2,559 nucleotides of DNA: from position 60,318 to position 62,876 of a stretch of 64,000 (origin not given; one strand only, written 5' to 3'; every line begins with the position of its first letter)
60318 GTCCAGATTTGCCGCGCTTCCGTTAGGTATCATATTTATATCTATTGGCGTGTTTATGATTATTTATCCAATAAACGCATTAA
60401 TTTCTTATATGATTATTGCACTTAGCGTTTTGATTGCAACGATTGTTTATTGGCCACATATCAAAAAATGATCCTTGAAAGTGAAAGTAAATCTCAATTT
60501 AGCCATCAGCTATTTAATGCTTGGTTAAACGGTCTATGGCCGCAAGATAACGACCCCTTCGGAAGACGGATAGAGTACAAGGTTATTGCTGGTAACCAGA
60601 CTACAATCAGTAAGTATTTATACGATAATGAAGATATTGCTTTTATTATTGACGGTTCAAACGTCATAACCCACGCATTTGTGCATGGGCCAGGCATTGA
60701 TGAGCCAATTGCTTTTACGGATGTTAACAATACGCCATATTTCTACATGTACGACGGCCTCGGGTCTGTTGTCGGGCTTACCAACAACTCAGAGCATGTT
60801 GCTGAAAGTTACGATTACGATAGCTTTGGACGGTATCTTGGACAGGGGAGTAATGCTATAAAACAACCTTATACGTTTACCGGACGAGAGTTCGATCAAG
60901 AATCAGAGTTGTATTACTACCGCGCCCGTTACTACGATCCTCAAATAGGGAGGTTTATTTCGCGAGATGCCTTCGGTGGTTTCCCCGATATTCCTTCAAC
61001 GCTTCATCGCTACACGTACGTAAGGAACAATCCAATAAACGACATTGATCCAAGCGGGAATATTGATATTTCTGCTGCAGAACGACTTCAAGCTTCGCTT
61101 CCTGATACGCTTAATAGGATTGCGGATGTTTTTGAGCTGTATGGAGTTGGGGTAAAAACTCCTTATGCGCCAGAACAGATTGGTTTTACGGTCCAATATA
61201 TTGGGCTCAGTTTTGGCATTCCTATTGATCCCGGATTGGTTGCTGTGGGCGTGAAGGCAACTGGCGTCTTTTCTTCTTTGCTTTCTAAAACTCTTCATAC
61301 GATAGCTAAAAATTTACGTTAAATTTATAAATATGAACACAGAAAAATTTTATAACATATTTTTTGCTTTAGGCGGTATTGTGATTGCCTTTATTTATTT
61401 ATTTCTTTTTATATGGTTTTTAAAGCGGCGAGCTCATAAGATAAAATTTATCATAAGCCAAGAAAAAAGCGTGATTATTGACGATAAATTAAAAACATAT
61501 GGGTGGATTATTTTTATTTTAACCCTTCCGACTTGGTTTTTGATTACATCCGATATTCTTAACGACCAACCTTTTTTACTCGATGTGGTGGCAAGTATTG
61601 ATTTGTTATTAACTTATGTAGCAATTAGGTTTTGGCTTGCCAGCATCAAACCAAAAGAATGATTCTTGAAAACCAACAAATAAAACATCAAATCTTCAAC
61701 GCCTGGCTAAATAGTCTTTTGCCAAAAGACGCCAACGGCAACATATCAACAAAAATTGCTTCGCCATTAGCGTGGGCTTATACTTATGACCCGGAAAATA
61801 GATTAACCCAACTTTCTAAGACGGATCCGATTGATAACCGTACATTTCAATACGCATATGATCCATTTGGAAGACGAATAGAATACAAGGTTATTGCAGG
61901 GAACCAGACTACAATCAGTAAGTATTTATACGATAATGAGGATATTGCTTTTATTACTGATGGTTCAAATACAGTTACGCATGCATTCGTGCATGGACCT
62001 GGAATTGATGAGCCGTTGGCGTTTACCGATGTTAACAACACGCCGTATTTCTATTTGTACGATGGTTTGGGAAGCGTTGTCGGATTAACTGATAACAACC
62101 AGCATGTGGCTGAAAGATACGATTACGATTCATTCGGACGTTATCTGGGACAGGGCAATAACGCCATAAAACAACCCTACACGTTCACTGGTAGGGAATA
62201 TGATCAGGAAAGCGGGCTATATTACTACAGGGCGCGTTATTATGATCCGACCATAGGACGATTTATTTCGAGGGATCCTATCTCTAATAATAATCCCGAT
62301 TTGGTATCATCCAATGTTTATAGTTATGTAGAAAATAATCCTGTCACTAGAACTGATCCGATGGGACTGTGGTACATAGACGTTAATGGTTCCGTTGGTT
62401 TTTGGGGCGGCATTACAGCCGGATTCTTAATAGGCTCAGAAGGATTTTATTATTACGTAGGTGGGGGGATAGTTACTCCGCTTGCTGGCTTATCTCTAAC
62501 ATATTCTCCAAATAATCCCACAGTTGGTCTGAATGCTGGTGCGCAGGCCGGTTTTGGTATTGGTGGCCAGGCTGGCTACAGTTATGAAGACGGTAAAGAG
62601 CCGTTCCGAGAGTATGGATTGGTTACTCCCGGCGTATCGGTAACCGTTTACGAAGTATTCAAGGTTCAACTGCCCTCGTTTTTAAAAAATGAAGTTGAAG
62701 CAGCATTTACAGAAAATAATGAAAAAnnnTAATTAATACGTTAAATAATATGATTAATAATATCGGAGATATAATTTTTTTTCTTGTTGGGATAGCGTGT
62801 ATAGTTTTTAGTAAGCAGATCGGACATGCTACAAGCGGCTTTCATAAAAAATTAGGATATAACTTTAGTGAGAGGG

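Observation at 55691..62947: Rhs polymorphic toxin locus with two orphan rhs-CT/immunity cassettes sharing a conserved leader and ATGA coupling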

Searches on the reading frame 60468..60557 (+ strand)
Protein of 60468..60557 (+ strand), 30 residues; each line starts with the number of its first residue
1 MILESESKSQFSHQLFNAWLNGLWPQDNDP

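Call 47: search_protein_representatives(alignment_id=A6)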
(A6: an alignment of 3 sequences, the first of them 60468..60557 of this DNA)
Query: 3 sequences, 29 profile positions. Proteins with E-value up to 0.001 (for the whole library): 3; up to 1e-10: 2; up to 1e-30: 0. The best 3 are listed.
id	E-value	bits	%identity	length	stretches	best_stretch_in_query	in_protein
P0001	6.3e-14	67.3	-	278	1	1-29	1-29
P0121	7.5e-14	67.1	-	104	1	1-29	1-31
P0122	3.3e-07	45.8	-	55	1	1-26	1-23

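Call 51: find_encoding_contigs(protein=P0122, flank=10000, max_places=4)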
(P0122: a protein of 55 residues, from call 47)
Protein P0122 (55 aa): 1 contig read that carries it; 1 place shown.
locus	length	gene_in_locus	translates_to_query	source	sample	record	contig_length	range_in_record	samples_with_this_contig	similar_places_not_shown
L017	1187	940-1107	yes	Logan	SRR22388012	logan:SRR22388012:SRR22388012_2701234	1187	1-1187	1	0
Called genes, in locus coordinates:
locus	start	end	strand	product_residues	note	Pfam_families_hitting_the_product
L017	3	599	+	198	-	?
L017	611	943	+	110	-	-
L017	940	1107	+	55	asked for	-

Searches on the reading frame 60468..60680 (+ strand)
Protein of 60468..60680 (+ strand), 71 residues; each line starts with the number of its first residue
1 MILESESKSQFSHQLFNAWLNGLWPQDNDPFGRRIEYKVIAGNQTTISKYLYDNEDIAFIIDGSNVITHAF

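Call 13: find_homologous_proteins(query=window:60468-60680:+, max_evalue=0.1)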
Query seq(71 aa): no candidate shares three 5-residue words with the query. No homologue found.

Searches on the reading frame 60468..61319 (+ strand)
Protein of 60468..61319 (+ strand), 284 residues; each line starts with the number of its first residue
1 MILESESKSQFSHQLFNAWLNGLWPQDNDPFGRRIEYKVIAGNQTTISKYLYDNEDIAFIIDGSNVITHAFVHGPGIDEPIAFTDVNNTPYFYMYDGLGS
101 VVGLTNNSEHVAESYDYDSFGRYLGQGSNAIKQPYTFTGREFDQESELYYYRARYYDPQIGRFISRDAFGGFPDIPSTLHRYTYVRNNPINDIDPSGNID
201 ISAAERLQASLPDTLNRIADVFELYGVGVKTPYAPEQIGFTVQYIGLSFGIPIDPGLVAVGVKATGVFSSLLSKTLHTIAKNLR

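Call 6: search_protein_families(library=pfam, proteins=[window:60468-61319:+], max_evalue=0.01)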
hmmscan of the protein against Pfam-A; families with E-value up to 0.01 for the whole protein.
window:60468-61319:+ (284 aa): 0 families

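Call 7: search_protein_families(library=ncbifam, proteins=[window:60468-61319:+], max_evalue=0.01)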
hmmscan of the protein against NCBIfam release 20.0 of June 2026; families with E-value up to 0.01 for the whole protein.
window:60468-61319:+ (284 aa): 3 families
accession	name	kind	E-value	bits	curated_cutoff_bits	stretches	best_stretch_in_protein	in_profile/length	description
TIGR03696.1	Rhs_assc_core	domain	1.1e-22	80.3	32.5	1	117-197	1-75/76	RHS repeat-associated core domain-containing protein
NF041261.1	RHS_core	equivalog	5.1e-13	47.8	2000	1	91-197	1158-1260/1261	RHS element core protein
TIGR01643.1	YD_repeat_2x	repeat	0.0093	16.5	15.8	0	78-106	5-33/42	YD repeat-containing protein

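Call 85: predict_structure(alignment_id=A10)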
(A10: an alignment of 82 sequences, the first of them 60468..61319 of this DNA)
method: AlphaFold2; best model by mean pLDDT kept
length: 284 residues; sequences in the alignment: 82
mean_pLDDT: 61.9   pTM: 0.48
mean pLDDT of the five models: 61.9, 61.6, 59.6, 58.2, 58.1
residues with pLDDT >= 90: 56; 70-90: 48; 50-70: 68; < 50: 112
segments of 3 or more residues with pLDDT < 50: 1-11, 22-25, 166-170, 176-192, 194-199, 218-273, 280-284
pLDDT, mean of each block of 10 residues (from residue 1): 39 51 51 81 93 89 94 85 94 85 93 86 75 72 66 53 48 48 43 47 53 51 40 37 39 38 40 49 44
secondary structure, 60 per line:
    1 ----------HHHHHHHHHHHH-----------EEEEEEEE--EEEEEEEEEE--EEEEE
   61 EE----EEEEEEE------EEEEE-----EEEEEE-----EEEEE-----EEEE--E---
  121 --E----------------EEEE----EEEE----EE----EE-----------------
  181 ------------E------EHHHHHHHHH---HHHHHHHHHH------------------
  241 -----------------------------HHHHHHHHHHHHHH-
elements in order: H11-22 E34-41 E44-53 E56-62 E67-73 E80-84 E90-95 E101-105 E111-114 E140-143 E148-151 H201-209 H213-222 H270-283

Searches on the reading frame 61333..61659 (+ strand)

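Call 6: search_protein_families(library=pfam, proteins=[window:61333-61659:+], max_evalue=0.01)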
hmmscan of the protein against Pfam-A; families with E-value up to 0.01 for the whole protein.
window:61333-61659:+ (109 aa): 0 families

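Call 7: search_protein_families(library=ncbifam, proteins=[window:61333-61659:+], max_evalue=0.01)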
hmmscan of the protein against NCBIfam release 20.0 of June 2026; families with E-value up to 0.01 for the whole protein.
window:61333-61659:+ (109 aa): 0 families

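Call 36: search_protein_families(library=pfam, proteins=[window:61333-61659:+], max_evalue=10)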
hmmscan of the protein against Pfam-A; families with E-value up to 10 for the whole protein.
window:61333-61659:+ (109 aa): 4 families
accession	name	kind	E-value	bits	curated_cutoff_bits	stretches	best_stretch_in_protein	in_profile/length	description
PF03419.18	Peptidase_U4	-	0.037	13.8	28.4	1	6-73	92-131/284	Sporulation factor SpoIIGA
PF04235.18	DUF418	-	0.055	13.8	23.6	1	4-35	49-80/163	Protein of unknown function (DUF418)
PF10251.14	PEN-2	-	0.065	14.1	25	1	8-71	10-71/93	Presenilin enhancer-2 subunit of gamma secretase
PF17410.7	Stevor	-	0.32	10.9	25.4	1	15-39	243-267/275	Subtelomeric Variable Open Reading frame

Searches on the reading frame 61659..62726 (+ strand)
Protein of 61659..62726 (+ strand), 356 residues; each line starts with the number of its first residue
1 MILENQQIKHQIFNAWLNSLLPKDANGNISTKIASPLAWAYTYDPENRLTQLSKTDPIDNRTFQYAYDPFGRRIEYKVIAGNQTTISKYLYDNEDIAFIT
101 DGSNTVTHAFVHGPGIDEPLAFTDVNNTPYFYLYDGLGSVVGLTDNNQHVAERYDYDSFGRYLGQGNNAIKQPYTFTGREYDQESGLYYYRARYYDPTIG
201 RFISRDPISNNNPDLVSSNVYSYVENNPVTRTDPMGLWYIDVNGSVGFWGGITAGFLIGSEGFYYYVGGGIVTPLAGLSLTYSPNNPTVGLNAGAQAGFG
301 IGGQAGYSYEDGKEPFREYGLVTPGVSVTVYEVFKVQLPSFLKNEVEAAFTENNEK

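Call 6: search_protein_families(library=pfam, proteins=[window:61659-62726:+], max_evalue=0.01)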
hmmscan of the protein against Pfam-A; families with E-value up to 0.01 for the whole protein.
window:61659-62726:+ (356 aa): 1 family
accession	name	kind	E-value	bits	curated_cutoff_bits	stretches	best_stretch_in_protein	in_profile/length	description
PF05593.20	RHS_repeat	-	7.7e-10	39.4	22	1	53-76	9-31/38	RHS Repeat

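Call 7: search_protein_families(library=ncbifam, proteins=[window:61659-62726:+], max_evalue=0.01)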
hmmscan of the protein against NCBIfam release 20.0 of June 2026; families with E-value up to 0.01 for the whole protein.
window:61659-62726:+ (356 aa): 3 families
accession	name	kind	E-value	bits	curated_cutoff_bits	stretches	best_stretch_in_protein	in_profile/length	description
TIGR03696.1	Rhs_assc_core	domain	1.9e-24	85.9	32.5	1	156-237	1-76/76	RHS repeat-associated core domain-containing protein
NF041261.1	RHS_core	equivalog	5e-18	64.4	2000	1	130-237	1158-1261/1261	RHS element core protein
TIGR01643.1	YD_repeat_2x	repeat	2e-07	31.2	15.8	0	43-84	1-39/42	YD repeat-containing protein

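Call 49: predict_structure(alignment_id=A5)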
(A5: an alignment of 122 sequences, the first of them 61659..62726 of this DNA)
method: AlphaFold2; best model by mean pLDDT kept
length: 356 residues; sequences in the alignment: 122
mean_pLDDT: 69.7   pTM: 0.60
mean pLDDT of the five models: 69.7, 69.1, 68.9, 67.6, 66.9
residues with pLDDT >= 90: 115; 70-90: 73; 50-70: 63; < 50: 105
segments of 3 or more residues with pLDDT < 50: 219-222, 224-228, 241-254, 268-278, 282-284, 286-337, 353-356
pLDDT, mean of each block of 10 residues (from residue 1): 61 68 81 82 91 93 95 95 96 94 97 90 97 93 96 90 79 88 90 86 73 51 46 50 43 50 48 39 45 40 36 32 31 42 66 48
secondary structure, 60 per line:
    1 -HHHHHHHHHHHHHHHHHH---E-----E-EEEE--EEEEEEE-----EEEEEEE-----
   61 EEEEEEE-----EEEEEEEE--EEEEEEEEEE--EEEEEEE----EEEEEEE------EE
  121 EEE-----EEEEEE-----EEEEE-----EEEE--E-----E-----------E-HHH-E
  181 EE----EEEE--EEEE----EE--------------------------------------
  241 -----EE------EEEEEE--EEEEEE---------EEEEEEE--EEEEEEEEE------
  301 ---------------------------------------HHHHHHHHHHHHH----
elements in order: H2-19 E31-34 E37-43 E49-55 E61-67 E73-80 E83-92 E95-101 E106-112 E119-123 E129-134 E140-144 E150-153 E180-182 E187-190 E193-196 E254-259 E262-267 E277-283 E286-294 H340-352

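Call 55: fold_search(model_id=the predicted structure, library=pdb)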
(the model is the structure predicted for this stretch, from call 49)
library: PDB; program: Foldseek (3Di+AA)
matches with E <= 10: 541; with E <= 0.001: 53
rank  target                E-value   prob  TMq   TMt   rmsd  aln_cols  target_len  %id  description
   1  8qja_C                1.2e-13  1.00  0.48  0.17   2.2       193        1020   30  T6SS-linked Rhs repeat protein - Advenella mimigardefordensis VgrG-Rhs core (released 2024-09-25)
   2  8qja_A                3.2e-13  1.00  0.47  0.17   2.6       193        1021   30  T6SS-linked Rhs repeat protein - Advenella mimigardefordensis VgrG-Rhs core (released 2024-09-25)
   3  8qja_B                2.4e-12  1.00  0.47  0.17   2.5       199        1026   30  T6SS-linked Rhs repeat protein - Advenella mimigardefordensis VgrG-Rhs core (released 2024-09-25)
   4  8qja_D                2.5e-12  1.00  0.48  0.17   2.2       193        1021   30  T6SS-linked Rhs repeat protein - Advenella mimigardefordensis VgrG-Rhs core (released 2024-09-25)
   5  8qjc                  5.5e-12  1.00  0.46  0.16   2.9       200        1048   27  T6SS-linked Rhs repeat protein - Salmonella bongori Rhs-core domain with toxin domain (released 2024-09-25)
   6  8qjd_B                6.1e-12  1.00  0.46  0.16   3.2       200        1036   27  T6SS-linked Rhs repeat protein - Salmonella bongori Rhs-core domain (released 2024-09-25)
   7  8h8b                  2.1e-11  1.00  0.46  0.17   2.4       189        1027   28  Type VI secretion system effector RhsP in its pre-autoproteolysis and monomeric form (released 2023-01-18)
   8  8qjb_A                2.1e-11  1.00  0.45  0.16   3.4       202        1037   27  T6SS-linked Rhs repeat protein - Salmonella bongori Rhs-core domain extended N-terminus (released 2024-09-25)
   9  8h8a_A                1.1e-10  1.00  0.45  0.17   2.7       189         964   28  Type VI secretion system effector RhsP in its post-autoproteolysis and monomeric form (released 2023-01-18)
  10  8cp6_B                1.8e-10  1.00  0.47  0.16   3.7       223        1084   24  Type six secretion system exported effector 5 (Tse5) (released 2023-12-06)
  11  9g2h_A                2.2e-10  1.00  0.45  0.12   2.7       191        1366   21  Mouse Teneurin2 dimer variant A1B0 (released 2026-01-21)
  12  7q97_A                3.7e-10  1.00  0.48  0.17   2.7       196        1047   23  Structure of the bacterial type VI secretion system effector RhsA. (released 2021-12-22)
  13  9g42_A                3.9e-10  1.00  0.38  0.09   7.3       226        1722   19  Mouse Teneurin2 dimer variant A0B0 (released 2026-01-21)
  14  9g2f_A                4.9e-10  1.00  0.38  0.08   7.3       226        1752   19  Mouse Teneurin2 dimer variant A1B1 (released 2026-01-21)
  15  6vhh_A                4.9e-10  1.00  0.39  0.09   6.2       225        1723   19  Human Teneurin-2 and human Latrophilin-3 binary complex (released 2020-06-03)
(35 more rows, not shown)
